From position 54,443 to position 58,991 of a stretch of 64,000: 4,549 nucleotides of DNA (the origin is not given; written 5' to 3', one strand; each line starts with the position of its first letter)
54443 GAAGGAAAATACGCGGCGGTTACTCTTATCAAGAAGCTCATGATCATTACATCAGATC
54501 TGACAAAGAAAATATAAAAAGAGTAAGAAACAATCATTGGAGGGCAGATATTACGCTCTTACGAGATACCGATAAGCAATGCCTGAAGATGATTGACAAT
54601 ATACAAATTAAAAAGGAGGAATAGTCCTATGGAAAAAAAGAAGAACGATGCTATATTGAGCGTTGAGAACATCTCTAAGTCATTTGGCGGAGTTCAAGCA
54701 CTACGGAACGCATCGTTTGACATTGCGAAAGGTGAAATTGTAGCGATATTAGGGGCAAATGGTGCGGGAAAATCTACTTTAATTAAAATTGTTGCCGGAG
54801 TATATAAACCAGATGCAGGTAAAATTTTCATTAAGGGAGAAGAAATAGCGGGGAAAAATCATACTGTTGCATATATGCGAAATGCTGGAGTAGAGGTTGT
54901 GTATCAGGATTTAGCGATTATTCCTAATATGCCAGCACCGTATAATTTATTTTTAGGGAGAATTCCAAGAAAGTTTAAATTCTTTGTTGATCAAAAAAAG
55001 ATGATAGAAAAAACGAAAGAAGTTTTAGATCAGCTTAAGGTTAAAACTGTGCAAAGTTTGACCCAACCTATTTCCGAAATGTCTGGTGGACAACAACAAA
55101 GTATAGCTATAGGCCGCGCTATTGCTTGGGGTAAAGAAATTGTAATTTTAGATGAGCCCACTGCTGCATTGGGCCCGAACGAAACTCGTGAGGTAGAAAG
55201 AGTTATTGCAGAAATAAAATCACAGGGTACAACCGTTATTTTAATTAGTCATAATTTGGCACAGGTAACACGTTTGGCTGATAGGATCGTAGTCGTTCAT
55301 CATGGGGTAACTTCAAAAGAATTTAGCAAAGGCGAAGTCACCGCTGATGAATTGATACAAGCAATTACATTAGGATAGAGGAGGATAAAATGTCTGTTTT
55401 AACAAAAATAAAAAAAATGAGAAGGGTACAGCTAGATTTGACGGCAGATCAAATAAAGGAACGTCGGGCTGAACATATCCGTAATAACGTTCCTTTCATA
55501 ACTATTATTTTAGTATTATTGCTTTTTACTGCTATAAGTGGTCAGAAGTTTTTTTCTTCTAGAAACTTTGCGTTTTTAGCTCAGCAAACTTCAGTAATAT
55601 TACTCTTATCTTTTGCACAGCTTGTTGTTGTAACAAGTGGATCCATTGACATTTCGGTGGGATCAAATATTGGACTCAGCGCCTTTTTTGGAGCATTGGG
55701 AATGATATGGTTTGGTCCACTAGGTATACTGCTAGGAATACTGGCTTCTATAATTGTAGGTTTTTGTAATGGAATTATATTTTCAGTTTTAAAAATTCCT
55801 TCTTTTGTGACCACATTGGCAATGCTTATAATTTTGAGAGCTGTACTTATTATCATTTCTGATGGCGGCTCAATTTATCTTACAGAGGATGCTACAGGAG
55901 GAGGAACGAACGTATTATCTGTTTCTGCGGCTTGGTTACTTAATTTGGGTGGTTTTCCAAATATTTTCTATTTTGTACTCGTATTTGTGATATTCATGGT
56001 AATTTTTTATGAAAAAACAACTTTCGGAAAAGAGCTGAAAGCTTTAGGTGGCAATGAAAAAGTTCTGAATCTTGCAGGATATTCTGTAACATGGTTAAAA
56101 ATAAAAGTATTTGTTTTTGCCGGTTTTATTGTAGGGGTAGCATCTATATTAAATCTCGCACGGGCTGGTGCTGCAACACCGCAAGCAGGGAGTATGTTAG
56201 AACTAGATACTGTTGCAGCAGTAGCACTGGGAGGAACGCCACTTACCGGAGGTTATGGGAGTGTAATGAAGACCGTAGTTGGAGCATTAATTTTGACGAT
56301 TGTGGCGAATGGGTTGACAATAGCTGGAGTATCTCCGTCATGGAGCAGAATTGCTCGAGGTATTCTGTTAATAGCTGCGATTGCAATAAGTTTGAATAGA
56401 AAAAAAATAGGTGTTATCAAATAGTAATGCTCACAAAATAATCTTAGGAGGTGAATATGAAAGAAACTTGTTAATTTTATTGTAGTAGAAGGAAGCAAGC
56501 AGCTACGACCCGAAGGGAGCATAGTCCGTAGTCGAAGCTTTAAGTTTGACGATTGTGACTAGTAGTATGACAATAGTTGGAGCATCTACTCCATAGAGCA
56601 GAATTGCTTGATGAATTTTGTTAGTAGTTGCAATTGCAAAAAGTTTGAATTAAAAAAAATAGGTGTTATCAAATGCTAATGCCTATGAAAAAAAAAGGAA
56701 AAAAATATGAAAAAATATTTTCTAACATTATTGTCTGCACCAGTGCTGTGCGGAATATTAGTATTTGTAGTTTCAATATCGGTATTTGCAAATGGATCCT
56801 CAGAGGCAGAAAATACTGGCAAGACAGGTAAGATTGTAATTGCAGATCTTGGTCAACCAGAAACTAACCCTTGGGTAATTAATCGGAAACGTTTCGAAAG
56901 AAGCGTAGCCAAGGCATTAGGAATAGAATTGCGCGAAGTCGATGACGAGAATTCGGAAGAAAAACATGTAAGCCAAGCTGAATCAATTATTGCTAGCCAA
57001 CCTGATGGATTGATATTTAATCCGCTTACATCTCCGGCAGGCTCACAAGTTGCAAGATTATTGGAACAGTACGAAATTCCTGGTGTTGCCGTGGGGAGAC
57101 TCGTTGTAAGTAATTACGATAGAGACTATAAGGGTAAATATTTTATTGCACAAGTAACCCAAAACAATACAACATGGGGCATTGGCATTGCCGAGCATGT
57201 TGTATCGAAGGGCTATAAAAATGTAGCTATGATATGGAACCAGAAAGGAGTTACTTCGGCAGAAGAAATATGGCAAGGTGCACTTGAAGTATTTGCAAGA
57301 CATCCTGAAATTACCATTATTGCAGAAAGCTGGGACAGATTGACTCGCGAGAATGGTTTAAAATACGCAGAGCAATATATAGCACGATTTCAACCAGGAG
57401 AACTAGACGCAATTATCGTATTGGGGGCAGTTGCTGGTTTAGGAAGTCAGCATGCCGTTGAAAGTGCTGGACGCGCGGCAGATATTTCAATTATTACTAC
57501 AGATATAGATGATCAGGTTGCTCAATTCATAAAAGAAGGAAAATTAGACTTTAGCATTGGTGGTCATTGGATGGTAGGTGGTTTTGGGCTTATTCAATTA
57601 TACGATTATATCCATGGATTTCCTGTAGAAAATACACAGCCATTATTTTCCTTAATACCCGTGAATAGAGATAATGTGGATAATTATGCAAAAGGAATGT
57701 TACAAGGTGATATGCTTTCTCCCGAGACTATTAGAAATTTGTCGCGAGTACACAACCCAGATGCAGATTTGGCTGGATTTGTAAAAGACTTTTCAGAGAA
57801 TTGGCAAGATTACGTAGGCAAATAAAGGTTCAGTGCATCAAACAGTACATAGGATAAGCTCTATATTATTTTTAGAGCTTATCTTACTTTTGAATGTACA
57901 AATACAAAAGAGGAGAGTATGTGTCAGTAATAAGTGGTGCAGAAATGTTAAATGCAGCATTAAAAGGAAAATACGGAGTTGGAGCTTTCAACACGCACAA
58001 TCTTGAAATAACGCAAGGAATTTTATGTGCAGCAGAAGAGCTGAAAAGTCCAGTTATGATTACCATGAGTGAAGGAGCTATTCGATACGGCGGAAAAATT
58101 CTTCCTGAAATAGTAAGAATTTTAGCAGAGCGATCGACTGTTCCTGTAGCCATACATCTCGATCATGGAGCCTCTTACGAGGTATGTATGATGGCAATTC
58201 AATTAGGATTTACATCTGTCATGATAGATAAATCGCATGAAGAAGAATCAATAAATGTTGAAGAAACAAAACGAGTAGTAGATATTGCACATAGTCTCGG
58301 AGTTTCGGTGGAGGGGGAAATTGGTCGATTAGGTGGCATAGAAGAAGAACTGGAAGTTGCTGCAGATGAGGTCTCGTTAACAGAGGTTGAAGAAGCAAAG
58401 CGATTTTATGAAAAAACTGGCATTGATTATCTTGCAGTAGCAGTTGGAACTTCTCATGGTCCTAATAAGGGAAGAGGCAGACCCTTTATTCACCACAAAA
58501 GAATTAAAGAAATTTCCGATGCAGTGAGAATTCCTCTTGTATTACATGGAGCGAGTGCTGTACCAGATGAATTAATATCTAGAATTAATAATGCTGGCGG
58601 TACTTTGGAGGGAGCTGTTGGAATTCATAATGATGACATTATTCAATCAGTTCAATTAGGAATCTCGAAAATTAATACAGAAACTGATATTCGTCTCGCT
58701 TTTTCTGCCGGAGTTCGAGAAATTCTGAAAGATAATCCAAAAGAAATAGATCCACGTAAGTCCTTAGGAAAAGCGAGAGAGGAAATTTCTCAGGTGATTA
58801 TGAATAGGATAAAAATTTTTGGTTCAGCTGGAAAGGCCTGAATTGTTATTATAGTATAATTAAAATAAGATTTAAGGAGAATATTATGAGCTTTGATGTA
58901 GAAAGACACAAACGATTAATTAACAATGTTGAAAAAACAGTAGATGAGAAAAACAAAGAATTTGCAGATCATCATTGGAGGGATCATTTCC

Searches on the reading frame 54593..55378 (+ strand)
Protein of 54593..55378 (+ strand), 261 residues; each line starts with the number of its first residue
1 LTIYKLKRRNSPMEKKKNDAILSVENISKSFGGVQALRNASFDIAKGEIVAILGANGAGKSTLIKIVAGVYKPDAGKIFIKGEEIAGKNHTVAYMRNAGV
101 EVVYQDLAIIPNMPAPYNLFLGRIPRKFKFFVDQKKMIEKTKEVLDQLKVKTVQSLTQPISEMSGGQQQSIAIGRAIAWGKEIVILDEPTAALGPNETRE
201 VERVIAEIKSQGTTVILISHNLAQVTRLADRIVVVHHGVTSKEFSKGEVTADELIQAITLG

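Call 66: search_protein_families(library=pfam, proteins=[window:54593-55378:+], max_evalue=0.001)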
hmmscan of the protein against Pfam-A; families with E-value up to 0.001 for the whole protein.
window:54593-55378:+ (261 aa): 7 families
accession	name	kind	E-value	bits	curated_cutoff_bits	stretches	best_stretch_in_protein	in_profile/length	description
PF00005.33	ABC_tran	-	5.8e-31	108.4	25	1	37-191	1-137/137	ABC transporter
PF13304.12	AAA_21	-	7.2e-09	36.6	27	0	154-222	229-300/304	AAA domain, putative AbiEii toxin, Type IV TA system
PF02463.25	SMC_N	-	1.7e-06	28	40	1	47-236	24-212/220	RecF/RecN/SMC N terminal domain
PF09818.15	ABC_ATPase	-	7.9e-05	22.2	23.2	0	44-73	77-106/283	P-loop domain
PF13476.12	AAA_23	-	0.00018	22.6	27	1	29-65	8-37/201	AAA domain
PF13604.12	AAA_30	-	0.00048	20.4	27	0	48-78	19-49/191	AAA domain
PF13555.12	AAA_29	-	0.00049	20.2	27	0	40-64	15-39/61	P-loop containing region of AAA domain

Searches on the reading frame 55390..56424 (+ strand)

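Call 66: search_protein_families(library=pfam, proteins=[window:55390-56424:+], max_evalue=0.001)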
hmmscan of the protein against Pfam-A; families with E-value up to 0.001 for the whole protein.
window:55390-56424:+ (344 aa): 1 family
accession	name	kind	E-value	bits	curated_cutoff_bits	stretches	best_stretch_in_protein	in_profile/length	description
PF02653.21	BPD_transp_2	-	4.6e-33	115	26.8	1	61-330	3-268/269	Branched-chain amino acid transport system / permease component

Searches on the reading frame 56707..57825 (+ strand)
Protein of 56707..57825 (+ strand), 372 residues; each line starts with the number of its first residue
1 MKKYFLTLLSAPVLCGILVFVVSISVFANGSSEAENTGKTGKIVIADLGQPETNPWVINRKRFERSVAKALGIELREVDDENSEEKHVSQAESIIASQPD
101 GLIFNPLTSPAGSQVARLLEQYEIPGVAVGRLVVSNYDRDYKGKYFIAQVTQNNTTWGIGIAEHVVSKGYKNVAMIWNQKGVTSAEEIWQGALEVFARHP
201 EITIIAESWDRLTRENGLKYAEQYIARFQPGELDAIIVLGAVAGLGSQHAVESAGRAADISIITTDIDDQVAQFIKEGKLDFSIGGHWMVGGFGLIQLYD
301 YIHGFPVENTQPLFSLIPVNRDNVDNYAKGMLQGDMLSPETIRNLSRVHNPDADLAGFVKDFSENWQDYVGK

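Call 15: search_protein_families(library=pfam, proteins=[window:56707-57825:+], max_evalue=0.00001)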
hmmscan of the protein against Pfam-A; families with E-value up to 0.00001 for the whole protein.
window:56707-57825:+ (372 aa): 2 families
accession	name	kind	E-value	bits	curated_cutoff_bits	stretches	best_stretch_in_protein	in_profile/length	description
PF13407.12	Peripla_BP_4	-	1.4e-27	97.3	35.1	1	54-285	10-236/258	Periplasmic binding protein domain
PF00532.27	Peripla_BP_1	-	5e-08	33.2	22.2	1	53-271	12-221/281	Periplasmic binding proteins and sugar binding domain of LacI family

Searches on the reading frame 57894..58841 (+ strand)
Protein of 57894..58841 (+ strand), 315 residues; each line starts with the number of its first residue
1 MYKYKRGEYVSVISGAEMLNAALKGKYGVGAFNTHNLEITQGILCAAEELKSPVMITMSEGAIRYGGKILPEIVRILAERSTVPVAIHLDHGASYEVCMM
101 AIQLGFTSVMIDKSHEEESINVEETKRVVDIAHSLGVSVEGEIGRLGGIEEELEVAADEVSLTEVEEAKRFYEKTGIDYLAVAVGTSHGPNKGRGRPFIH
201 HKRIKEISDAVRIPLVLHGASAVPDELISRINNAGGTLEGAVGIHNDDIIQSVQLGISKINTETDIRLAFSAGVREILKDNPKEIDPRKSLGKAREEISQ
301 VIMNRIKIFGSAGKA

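Call 66: search_protein_families(library=pfam, proteins=[window:57894-58841:+], max_evalue=0.001)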
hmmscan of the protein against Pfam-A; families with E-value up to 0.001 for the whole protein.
window:57894-58841:+ (315 aa): 1 family
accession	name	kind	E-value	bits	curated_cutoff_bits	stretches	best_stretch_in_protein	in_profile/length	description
PF01116.26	F_bP_aldolase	-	1.1e-92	311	25.5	1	16-314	4-277/277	Fructose-bisphosphate aldolase class-II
